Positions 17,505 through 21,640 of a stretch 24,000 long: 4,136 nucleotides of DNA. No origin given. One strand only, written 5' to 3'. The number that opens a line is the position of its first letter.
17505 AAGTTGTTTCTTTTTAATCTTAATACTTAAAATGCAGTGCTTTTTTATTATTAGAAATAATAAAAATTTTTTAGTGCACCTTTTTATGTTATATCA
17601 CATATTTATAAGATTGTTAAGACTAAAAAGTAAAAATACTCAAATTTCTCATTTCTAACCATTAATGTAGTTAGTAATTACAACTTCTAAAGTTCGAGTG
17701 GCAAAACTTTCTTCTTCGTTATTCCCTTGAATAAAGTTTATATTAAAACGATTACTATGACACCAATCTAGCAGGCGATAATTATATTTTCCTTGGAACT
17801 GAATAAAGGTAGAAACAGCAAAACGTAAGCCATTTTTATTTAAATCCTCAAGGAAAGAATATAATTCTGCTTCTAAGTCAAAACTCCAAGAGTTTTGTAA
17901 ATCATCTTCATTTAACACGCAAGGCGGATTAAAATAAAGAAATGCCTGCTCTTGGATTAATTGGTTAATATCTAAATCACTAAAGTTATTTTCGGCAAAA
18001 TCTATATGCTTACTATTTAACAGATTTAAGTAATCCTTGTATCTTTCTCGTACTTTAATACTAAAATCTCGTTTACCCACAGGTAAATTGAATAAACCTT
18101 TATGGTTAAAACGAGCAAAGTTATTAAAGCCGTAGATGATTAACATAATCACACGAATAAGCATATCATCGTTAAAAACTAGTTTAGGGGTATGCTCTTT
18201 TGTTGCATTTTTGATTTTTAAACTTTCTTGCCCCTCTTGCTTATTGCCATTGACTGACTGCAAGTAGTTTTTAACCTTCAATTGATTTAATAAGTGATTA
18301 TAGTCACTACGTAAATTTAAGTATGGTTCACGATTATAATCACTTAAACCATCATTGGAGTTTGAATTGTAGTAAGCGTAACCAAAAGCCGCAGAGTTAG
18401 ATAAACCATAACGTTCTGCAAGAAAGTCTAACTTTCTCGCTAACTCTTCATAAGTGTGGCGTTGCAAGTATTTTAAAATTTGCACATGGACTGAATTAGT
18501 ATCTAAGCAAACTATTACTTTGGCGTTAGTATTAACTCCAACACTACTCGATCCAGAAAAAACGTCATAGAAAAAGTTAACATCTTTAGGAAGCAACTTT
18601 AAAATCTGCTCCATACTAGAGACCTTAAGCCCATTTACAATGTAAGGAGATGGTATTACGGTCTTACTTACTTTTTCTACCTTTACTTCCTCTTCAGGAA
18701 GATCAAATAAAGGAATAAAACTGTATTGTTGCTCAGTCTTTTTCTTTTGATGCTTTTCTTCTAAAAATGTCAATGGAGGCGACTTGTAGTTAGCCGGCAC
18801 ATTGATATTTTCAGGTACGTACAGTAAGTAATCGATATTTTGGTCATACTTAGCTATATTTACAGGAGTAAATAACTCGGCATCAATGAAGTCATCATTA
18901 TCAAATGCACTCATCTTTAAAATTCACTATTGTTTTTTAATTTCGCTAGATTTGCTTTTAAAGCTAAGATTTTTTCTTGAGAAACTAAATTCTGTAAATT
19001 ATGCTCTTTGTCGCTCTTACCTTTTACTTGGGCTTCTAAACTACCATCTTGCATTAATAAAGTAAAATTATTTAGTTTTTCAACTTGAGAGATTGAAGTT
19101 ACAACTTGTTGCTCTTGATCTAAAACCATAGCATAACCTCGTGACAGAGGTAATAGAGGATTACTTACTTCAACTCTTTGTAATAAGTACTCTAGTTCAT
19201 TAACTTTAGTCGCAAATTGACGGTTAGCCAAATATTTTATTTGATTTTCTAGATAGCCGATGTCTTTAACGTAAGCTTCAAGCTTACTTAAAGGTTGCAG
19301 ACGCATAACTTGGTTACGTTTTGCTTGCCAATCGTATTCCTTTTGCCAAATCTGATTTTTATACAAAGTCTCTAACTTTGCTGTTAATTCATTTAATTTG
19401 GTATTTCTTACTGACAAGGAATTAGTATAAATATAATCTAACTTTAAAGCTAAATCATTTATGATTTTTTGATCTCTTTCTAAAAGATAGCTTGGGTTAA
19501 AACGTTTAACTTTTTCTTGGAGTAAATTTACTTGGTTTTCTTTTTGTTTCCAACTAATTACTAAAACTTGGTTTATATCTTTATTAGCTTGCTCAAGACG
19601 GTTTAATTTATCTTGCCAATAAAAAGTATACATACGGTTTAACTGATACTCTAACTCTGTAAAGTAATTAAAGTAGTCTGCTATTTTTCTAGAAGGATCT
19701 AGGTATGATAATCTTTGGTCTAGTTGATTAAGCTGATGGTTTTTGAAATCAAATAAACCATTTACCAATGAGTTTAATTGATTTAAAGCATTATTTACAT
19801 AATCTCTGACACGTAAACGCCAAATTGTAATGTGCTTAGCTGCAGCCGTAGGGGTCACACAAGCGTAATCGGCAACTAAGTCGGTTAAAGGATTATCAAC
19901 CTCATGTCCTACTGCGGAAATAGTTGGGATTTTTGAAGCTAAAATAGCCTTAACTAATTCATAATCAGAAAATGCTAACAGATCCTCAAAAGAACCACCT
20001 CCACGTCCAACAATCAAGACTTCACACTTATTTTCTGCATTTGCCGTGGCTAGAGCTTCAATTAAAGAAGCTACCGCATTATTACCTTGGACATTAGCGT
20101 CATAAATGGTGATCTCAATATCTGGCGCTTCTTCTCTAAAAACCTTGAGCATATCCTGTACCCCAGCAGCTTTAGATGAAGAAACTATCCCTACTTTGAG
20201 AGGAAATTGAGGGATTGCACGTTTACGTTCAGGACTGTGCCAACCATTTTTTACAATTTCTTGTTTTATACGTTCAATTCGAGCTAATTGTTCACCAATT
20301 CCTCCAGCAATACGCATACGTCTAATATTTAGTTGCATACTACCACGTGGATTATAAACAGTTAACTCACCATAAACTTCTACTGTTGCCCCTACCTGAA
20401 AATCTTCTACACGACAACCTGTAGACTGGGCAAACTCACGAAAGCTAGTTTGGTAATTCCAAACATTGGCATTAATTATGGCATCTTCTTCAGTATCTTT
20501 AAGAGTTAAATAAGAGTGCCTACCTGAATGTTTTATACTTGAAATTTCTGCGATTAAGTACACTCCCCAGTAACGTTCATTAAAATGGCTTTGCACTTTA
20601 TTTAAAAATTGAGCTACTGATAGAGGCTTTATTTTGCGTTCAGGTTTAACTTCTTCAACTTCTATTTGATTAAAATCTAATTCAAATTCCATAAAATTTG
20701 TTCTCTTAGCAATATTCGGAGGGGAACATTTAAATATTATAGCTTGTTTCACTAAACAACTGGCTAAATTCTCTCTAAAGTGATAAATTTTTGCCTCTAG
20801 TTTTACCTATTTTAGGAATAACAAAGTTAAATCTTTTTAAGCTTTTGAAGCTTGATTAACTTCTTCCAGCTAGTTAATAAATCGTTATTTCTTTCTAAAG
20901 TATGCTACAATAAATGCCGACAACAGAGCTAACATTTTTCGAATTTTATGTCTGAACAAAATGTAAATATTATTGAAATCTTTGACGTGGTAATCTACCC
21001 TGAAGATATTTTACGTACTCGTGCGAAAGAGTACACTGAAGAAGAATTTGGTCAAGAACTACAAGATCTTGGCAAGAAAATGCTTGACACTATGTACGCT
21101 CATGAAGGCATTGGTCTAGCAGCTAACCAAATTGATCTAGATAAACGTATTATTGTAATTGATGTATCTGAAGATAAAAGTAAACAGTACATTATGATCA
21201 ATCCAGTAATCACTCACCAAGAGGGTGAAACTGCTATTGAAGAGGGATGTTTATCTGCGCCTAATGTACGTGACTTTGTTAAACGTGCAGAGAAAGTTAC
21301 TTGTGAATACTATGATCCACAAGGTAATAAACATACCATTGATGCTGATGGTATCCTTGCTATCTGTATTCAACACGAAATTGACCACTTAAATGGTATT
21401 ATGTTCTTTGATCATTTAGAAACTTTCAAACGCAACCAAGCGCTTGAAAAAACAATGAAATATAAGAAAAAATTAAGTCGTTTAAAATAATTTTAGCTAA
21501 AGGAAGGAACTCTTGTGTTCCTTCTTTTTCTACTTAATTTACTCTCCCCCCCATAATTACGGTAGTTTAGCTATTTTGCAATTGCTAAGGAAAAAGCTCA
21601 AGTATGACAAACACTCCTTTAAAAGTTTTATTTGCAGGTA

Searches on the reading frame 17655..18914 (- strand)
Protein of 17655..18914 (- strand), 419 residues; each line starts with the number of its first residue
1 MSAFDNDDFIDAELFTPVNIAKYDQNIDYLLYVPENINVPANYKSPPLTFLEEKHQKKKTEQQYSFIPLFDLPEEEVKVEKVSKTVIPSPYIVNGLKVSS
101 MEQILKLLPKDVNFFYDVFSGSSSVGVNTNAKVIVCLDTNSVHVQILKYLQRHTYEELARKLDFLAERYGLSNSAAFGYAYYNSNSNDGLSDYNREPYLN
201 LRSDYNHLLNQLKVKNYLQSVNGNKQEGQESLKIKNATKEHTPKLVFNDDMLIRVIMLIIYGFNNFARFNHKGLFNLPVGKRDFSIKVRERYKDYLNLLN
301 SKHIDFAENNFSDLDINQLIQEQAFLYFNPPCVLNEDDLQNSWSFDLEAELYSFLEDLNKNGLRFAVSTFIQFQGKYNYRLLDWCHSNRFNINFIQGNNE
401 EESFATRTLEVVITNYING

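Call 17: search_protein_families(library=ncbifam, max_evalue=0.01, proteins=[window:17655-18914:-])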
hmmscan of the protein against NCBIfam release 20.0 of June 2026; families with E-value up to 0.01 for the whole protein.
window:17655-18914:- (419 aa): 2 families
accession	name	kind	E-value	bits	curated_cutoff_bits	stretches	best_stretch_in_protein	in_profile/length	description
TIGR00571.1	dam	subfamily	2.8e-17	63.3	114.85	2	251-414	105-266/267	Dam family site-specific DNA-(adenine-N6)-methyltransferase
NF008152.0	PRK10904.1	equivalog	0.0087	15.5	441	0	255-282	111-138/271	adenine-specific DNA-methyltransferase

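Call 77: search_protein_families(library=padloc, max_evalue=0.1, proteins=[window:17655-18914:-])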
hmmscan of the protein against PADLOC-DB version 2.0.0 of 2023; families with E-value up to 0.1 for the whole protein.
window:17655-18914:- (419 aa): 8 families
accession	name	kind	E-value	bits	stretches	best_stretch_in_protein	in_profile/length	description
PDLC03383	MTase_II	-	7.9e-62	207.5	2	251-416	141-313/318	Type II methyltransferase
PDLC03292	MTase_II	-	2.9e-41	139.5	2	255-416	548-715/722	Type II methyltransferase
PDLC03287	MTase_II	-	1.8e-38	130.7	2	253-417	470-642/646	Type II methyltransferase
PDLC03722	oMTase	-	1e-16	59.5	1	249-395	99-235/259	orphan methyltransferase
PDLC03294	MTase_II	-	1.3e-13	49.2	1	95-368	12-228/272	Type II methyltransferase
PDLC03264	MTase_II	-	5.8e-08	30.3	2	236-415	100-282/306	Type II methyltransferase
PDLC03729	oMTase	-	1.7e-06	25.8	2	257-332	113-184/275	orphan methyltransferase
PDLC03735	oMTase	-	5.2e-05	20.8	1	212-371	79-242/284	orphan methyltransferase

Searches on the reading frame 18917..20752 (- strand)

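Call 17: search_protein_families(library=ncbifam, max_evalue=0.01, proteins=[window:18917-20752:-])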
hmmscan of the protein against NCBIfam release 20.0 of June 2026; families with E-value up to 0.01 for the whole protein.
window:18917-20752:- (611 aa): 1 family
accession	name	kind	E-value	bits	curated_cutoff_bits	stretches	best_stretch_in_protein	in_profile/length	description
TIGR00237.1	xseA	equivalog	1e-108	364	180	3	45-432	1-356/389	exodeoxyribonuclease VII large subunit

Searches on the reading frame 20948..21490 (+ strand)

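Call 17: search_protein_families(library=ncbifam, max_evalue=0.01, proteins=[window:20948-21490:+])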
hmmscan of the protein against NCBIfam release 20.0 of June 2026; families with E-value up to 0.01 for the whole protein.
window:20948-21490:+ (180 aa): 6 families
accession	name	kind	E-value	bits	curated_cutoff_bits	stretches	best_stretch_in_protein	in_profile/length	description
TIGR00079.1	pept_deformyl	equivalog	3.2e-52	176.3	103.95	1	13-170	3-160/161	peptide deformylase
NF001159.1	PRK00150.1-3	subfamily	1.5e-47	161.3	125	1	12-169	3-162/167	peptide deformylase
NF009484.0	PRK12846.1-5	equivalog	1.4e-37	128.9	190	1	11-173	3-163/165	peptide deformylase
NF009483.0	PRK12846.1-4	equivalog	2.4e-27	95.8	267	1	11-170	3-168/193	peptide deformylase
NF006670.0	PRK09218.1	equivalog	4e-24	85.1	162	1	22-152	12-135/136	peptide deformylase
NF011189.0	PRK14595.1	equivalog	4.1e-23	81.9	232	1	19-167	11-156/162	peptide deformylase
